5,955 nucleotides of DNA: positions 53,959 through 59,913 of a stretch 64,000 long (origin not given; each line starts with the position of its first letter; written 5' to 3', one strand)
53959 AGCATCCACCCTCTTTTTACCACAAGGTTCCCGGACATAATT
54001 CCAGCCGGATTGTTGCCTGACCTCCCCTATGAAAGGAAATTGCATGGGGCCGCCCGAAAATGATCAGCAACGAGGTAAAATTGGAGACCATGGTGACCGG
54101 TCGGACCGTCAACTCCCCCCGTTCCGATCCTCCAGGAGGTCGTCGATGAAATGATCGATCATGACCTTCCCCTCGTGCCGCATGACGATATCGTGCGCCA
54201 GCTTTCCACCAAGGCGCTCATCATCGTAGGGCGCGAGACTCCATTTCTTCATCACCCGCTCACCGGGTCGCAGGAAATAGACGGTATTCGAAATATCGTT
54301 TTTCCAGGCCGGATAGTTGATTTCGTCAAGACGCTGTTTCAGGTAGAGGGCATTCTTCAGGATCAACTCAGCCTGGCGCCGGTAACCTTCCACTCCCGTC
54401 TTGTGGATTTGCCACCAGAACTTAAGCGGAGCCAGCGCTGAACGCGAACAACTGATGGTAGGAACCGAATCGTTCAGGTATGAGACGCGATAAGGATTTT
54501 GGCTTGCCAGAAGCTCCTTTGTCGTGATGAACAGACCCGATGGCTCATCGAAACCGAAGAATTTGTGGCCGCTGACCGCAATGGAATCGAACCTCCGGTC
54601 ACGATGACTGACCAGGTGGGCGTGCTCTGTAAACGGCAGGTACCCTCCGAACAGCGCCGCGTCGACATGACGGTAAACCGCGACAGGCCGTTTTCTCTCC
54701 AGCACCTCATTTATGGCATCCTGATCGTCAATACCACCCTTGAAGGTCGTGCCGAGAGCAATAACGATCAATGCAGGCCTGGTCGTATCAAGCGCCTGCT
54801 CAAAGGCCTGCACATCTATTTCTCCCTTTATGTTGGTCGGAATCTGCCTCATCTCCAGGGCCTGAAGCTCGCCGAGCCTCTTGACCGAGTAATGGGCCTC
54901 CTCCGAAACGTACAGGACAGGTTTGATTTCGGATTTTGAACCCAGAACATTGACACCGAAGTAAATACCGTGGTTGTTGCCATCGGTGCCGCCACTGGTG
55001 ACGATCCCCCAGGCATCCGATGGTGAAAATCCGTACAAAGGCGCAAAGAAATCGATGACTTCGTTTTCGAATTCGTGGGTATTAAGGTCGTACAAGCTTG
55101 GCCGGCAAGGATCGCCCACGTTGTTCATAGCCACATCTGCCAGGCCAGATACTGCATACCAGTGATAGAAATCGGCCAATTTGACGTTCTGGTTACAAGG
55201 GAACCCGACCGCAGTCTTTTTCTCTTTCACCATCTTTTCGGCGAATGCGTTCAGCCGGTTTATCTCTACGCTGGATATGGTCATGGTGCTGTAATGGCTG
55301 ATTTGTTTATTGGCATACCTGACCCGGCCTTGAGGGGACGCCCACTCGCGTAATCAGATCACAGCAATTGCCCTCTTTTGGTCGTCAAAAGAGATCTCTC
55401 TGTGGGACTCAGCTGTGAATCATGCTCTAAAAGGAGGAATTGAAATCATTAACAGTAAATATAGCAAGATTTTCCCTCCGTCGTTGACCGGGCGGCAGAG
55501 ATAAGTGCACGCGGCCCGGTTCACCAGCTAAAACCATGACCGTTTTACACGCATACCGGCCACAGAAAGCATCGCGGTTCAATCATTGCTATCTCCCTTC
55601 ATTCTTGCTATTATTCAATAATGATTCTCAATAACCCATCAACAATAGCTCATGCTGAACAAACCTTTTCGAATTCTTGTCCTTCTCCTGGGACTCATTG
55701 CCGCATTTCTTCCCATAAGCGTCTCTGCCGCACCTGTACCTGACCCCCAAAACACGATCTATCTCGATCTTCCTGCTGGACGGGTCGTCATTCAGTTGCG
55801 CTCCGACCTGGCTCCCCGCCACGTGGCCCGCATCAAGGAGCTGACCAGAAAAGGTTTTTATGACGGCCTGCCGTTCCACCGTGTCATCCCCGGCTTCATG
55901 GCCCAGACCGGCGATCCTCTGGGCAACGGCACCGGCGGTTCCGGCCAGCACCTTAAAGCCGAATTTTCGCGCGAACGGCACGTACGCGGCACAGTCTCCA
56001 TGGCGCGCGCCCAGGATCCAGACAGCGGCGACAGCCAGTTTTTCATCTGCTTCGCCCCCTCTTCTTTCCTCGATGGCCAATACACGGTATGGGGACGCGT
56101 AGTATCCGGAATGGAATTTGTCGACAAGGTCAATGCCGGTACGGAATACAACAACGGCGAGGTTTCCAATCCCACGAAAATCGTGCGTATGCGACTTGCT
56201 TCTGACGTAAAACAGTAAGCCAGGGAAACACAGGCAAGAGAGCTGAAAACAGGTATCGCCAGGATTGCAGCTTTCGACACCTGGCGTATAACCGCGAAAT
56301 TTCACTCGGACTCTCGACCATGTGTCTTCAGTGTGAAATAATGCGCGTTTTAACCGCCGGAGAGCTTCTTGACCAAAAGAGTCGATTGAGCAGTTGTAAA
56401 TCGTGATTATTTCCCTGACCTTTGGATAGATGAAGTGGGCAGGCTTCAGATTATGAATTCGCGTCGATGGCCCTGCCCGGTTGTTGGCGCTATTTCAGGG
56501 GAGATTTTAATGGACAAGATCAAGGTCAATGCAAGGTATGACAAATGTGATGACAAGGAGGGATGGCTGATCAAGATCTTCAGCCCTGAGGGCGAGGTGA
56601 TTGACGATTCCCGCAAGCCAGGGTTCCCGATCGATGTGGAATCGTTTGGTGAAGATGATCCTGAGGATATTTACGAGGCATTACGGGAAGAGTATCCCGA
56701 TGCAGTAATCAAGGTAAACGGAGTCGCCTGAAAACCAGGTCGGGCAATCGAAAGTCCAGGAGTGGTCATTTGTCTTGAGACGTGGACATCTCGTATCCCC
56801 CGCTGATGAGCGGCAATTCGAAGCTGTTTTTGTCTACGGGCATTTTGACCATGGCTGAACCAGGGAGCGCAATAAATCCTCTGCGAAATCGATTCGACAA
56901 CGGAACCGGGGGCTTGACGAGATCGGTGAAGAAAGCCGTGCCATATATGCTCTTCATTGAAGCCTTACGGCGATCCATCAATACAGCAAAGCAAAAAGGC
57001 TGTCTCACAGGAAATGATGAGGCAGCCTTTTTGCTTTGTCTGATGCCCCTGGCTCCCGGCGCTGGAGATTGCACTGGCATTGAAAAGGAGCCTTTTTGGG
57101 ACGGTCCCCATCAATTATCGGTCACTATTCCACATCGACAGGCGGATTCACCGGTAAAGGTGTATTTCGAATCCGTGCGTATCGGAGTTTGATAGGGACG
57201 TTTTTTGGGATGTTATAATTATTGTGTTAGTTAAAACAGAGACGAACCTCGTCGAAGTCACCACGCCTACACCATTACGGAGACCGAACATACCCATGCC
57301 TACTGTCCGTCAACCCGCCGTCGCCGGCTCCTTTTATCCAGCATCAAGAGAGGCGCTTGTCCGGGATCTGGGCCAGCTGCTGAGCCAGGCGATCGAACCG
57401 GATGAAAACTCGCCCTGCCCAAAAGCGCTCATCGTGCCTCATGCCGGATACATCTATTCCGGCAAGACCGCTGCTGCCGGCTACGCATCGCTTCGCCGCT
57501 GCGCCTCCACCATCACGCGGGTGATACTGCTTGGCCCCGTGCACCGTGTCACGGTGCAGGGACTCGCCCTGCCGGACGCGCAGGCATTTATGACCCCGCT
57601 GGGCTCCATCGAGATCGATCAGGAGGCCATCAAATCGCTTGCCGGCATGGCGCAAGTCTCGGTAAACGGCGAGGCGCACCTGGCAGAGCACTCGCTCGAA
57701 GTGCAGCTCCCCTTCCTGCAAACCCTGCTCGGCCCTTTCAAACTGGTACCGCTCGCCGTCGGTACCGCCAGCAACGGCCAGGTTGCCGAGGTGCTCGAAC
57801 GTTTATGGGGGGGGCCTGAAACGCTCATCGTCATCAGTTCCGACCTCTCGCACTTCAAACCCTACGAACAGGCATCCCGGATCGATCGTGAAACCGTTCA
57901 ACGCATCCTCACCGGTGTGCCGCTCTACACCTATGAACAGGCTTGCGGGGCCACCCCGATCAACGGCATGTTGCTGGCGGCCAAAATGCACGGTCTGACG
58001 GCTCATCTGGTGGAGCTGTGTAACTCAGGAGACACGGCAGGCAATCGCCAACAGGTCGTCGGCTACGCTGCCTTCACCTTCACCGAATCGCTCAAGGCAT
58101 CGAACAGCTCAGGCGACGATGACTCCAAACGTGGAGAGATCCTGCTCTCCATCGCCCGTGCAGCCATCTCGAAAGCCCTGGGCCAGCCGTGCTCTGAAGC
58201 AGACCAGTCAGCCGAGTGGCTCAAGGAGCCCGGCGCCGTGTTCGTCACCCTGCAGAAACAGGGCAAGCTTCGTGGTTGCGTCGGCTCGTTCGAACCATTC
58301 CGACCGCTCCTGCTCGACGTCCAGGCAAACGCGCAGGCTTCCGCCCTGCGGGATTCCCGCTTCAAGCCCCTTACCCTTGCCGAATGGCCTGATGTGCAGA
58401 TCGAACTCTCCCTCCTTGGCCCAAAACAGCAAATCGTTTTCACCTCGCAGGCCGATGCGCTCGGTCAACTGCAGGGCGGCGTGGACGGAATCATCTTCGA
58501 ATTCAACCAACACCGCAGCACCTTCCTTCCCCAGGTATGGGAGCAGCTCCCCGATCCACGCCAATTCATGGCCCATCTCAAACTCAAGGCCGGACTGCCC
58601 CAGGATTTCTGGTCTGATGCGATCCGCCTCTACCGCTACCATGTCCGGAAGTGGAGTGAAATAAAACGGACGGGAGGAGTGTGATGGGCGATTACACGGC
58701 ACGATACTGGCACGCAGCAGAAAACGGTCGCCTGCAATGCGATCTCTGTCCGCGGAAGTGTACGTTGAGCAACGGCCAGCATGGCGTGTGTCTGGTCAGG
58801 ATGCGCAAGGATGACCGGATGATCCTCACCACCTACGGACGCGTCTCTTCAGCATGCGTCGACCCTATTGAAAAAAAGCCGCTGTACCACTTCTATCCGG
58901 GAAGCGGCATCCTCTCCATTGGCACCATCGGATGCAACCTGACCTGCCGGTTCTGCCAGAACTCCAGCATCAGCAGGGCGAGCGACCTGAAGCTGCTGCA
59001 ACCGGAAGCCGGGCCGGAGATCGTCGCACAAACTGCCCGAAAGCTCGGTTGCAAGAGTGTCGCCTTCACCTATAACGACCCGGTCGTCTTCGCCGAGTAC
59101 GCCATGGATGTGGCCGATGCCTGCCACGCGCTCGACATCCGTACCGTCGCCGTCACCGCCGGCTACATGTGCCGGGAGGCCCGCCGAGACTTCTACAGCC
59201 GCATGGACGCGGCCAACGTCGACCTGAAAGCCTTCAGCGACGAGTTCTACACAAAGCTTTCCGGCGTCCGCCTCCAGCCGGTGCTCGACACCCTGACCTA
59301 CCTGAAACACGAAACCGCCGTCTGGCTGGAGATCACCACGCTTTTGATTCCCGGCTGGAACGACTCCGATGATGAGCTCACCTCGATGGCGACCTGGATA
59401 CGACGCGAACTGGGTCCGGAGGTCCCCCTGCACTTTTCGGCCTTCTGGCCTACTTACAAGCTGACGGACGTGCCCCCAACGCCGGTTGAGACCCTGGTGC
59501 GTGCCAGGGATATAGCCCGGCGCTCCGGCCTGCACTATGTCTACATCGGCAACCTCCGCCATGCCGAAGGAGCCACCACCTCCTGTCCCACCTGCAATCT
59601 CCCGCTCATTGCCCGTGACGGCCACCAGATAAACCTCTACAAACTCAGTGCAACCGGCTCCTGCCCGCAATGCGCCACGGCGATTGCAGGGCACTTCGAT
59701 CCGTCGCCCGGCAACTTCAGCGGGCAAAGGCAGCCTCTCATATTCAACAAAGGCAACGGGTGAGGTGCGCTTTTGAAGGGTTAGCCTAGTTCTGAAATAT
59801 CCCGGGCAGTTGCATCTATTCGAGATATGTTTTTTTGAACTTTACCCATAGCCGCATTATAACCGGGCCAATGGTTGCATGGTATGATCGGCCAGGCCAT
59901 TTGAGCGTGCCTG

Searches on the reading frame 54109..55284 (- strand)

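Call 62: search_protein_families(library=pfam, proteins=[window:54109-55284:-], max_evalue=0.0001)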
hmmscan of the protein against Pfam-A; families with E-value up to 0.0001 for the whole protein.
window:54109-55284:- (391 aa): 2 families
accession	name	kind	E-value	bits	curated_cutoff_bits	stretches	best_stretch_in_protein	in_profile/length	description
PF00282.25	Pyridoxal_deC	-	6.6e-26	91.3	27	1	121-320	145-354/375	Pyridoxal-dependent decarboxylase conserved domain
PF00266.25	Aminotran_5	-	1.2e-05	24.9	21.5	1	94-244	65-204/371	Aminotransferase class-V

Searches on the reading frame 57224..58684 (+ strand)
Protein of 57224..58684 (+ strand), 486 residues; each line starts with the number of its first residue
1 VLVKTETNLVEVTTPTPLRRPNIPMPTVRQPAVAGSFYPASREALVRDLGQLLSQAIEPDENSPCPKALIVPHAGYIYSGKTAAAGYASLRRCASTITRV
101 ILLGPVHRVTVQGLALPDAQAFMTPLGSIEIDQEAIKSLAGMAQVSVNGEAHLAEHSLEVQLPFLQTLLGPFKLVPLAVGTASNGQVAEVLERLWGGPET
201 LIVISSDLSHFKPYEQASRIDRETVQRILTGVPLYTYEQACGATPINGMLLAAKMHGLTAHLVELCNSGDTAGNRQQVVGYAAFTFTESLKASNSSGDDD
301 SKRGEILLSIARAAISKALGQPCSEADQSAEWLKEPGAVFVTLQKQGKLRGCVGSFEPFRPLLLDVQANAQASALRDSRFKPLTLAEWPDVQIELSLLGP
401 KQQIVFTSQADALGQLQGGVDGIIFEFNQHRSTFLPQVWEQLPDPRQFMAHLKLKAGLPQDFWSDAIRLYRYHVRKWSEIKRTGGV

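Call 62: search_protein_families(library=pfam, proteins=[window:57224-58684:+], max_evalue=0.0001)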
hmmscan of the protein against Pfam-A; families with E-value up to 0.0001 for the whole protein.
window:57224-58684:+ (486 aa): 2 families
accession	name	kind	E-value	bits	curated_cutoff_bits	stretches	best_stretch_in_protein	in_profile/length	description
PF01875.22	Memo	-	6.2e-54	183.4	27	1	30-284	1-268/269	Memo-like protein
PF01871.22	AMMECR1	-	6.1e-43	146.7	25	1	309-476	2-167/168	AMMECR1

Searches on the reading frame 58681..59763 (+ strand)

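Call 62: search_protein_families(library=pfam, proteins=[window:58681-59763:+], max_evalue=0.0001)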
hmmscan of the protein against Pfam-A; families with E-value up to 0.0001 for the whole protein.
window:58681-59763:+ (360 aa): 1 family
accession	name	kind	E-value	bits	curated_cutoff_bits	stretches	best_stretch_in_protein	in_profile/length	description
PF04055.27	Radical_SAM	-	3e-16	60.5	29.5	1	82-233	4-162/166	Radical SAM superfamily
